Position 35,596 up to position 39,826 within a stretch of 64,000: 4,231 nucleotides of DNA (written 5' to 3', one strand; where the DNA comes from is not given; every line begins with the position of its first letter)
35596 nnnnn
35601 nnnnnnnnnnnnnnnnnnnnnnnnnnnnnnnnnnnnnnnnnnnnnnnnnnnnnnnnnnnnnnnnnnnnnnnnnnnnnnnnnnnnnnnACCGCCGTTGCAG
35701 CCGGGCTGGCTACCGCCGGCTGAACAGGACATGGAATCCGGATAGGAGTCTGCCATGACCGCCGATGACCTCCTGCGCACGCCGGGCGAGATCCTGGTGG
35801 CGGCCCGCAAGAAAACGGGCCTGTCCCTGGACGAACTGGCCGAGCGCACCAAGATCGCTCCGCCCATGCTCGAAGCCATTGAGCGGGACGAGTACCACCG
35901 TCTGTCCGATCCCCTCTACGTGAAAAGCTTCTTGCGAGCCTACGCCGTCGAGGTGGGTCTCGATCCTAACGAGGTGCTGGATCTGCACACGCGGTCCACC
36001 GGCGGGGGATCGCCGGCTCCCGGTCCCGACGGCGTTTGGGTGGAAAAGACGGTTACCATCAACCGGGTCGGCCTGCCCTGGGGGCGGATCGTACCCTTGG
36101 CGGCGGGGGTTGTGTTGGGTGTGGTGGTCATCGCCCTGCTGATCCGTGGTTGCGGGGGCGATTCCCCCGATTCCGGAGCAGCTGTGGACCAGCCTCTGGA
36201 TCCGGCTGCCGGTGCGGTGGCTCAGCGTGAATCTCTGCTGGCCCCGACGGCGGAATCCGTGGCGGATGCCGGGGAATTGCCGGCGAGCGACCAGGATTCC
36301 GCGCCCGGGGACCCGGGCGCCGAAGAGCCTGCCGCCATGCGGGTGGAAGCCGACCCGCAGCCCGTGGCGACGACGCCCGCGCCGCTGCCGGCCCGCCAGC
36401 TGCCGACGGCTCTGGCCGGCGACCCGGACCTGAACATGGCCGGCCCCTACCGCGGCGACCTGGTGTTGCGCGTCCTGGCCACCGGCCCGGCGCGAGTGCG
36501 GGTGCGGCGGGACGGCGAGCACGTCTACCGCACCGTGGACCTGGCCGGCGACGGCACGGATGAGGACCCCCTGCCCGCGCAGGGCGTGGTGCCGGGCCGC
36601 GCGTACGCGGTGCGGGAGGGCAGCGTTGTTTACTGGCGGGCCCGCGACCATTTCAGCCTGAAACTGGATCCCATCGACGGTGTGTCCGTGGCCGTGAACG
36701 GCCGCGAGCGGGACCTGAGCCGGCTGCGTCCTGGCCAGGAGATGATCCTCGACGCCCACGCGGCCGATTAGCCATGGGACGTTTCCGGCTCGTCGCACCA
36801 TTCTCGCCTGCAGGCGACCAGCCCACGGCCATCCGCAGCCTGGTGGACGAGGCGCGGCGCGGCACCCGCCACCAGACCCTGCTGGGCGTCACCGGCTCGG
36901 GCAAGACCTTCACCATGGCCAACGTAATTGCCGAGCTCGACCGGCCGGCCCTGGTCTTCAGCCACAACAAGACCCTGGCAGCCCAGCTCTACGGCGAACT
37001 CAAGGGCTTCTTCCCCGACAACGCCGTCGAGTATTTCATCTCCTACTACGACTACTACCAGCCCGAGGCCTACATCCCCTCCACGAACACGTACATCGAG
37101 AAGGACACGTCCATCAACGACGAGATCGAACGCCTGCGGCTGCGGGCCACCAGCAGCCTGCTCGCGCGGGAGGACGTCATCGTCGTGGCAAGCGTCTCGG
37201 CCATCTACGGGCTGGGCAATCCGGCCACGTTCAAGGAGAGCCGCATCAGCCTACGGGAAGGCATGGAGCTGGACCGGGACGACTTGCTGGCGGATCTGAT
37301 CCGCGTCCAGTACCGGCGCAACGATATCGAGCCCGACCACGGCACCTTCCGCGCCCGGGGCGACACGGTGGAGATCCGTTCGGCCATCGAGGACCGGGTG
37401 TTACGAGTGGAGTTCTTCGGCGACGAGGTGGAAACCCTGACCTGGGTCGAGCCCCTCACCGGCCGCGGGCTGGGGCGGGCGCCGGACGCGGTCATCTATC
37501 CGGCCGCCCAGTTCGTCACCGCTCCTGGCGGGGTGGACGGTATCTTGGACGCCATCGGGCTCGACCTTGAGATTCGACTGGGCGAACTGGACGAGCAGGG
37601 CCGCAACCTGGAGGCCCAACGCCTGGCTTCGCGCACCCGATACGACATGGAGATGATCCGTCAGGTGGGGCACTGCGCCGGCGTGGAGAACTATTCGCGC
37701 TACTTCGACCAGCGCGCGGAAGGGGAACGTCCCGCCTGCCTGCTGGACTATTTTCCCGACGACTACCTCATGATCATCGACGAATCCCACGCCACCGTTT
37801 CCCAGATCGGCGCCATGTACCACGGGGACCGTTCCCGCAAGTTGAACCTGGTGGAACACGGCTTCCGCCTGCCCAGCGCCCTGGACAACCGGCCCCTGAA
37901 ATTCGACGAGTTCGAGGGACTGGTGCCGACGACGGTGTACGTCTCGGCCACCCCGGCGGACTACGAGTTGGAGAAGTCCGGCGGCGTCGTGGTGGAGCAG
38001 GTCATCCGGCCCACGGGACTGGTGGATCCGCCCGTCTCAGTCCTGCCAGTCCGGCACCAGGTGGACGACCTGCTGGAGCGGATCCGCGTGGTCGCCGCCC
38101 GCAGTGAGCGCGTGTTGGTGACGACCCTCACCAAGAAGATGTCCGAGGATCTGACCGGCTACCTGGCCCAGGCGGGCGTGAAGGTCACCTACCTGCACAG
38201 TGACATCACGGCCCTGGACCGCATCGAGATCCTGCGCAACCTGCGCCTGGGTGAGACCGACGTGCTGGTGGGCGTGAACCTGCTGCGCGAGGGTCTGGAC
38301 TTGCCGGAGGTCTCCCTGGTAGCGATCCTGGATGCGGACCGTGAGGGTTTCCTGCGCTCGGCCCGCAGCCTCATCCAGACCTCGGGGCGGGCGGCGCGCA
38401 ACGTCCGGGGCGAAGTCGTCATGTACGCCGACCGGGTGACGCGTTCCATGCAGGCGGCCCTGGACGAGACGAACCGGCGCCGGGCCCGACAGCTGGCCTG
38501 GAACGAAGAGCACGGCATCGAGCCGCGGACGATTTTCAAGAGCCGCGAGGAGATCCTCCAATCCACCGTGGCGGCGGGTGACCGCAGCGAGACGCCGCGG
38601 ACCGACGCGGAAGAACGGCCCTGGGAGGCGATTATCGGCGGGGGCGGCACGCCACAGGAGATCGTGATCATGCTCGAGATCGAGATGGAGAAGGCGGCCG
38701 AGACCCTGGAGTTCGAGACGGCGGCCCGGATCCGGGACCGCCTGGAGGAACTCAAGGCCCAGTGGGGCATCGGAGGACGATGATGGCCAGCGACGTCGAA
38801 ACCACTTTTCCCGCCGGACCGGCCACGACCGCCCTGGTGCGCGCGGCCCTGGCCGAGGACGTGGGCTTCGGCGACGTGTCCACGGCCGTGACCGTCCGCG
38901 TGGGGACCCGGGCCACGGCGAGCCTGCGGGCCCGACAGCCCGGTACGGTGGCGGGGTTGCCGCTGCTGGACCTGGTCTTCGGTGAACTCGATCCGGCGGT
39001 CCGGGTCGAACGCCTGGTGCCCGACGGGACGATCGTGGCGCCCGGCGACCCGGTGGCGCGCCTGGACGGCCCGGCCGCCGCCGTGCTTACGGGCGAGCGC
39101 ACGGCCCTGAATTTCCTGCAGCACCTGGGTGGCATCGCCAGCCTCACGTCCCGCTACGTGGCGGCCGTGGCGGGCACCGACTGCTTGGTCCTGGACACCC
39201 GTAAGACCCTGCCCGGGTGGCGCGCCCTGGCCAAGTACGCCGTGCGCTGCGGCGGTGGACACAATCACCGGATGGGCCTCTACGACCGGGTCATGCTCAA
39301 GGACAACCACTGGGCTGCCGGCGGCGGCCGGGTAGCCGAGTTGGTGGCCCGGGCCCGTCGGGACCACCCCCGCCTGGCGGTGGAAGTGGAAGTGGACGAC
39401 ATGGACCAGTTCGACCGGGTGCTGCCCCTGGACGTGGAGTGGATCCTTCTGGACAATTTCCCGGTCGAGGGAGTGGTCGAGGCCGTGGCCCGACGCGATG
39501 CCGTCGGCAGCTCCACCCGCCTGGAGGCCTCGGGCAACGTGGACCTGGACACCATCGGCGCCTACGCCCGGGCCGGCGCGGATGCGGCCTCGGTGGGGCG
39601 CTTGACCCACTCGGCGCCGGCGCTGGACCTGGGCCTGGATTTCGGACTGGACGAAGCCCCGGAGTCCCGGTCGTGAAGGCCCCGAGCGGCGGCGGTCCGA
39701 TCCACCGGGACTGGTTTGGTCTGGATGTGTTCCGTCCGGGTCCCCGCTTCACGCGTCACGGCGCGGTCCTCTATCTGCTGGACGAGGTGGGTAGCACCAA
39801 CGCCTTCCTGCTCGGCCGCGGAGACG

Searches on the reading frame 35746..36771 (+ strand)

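Call 64: search_protein_families(library=pfam, proteins=[window:35746-36771:+], max_evalue=0.0001)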
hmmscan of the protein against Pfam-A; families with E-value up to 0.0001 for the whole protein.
window:35746-36771:+ (341 aa): 2 families
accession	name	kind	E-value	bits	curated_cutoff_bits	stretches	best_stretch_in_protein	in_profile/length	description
PF13413.12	HTH_25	-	2.4e-20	72.5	24.6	1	17-77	2-62/62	Helix-turn-helix domain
PF12844.13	HTH_19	-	3.5e-06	27.3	30.2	1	14-79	1-60/64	Helix-turn-helix domain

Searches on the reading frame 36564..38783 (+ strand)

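Call 64: search_protein_families(library=pfam, proteins=[window:36564-38783:+], max_evalue=0.0001)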
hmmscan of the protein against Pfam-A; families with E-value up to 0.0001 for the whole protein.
window:36564-38783:+ (739 aa): 5 families
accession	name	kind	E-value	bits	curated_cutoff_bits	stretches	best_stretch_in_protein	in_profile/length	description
PF17757.6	UvrB_inter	-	1.9e-27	95.6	22.9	1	228-317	1-91/91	UvrB interaction domain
PF12344.14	UvrB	-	2.7e-20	72.4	27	1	620-660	1-41/43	Ultra-violet resistance protein B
PF00271.37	Helicase_C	-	4.3e-19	69.2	23.5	1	507-613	10-109/110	Helicase conserved C-terminal domain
PF04851.21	ResIII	-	2.4e-10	41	22.5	1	85-156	7-83/164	Type III restriction enzyme, res subunit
PF02151.25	UVR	-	1.8e-08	34.3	21.5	1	704-733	7-36/36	UvrB/uvrC motif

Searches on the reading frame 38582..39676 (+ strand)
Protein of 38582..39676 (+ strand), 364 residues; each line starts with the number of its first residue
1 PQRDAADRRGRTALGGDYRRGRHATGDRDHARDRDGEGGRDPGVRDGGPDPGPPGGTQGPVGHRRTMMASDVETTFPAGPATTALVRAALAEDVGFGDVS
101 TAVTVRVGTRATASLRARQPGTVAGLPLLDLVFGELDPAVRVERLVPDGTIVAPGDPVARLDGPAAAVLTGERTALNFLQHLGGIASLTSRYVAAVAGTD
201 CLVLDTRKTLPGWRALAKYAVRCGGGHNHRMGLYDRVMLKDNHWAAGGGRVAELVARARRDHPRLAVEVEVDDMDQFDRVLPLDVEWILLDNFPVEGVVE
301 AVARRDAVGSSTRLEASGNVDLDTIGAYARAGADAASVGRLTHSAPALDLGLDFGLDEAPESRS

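Call 64: search_protein_families(library=pfam, proteins=[window:38582-39676:+], max_evalue=0.0001)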
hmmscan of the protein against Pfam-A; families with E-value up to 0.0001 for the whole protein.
window:38582-39676:+ (364 aa): 2 families
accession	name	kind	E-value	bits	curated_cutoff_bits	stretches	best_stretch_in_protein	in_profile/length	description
PF01729.25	QRPTase_C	-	7.6e-51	172.6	23.1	1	185-353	1-169/169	Quinolinate phosphoribosyl transferase, C-terminal domain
PF02749.22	QRPTase_N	-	3.1e-20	72.6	27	1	98-182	1-81/82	Quinolinate phosphoribosyl transferase, N-terminal domain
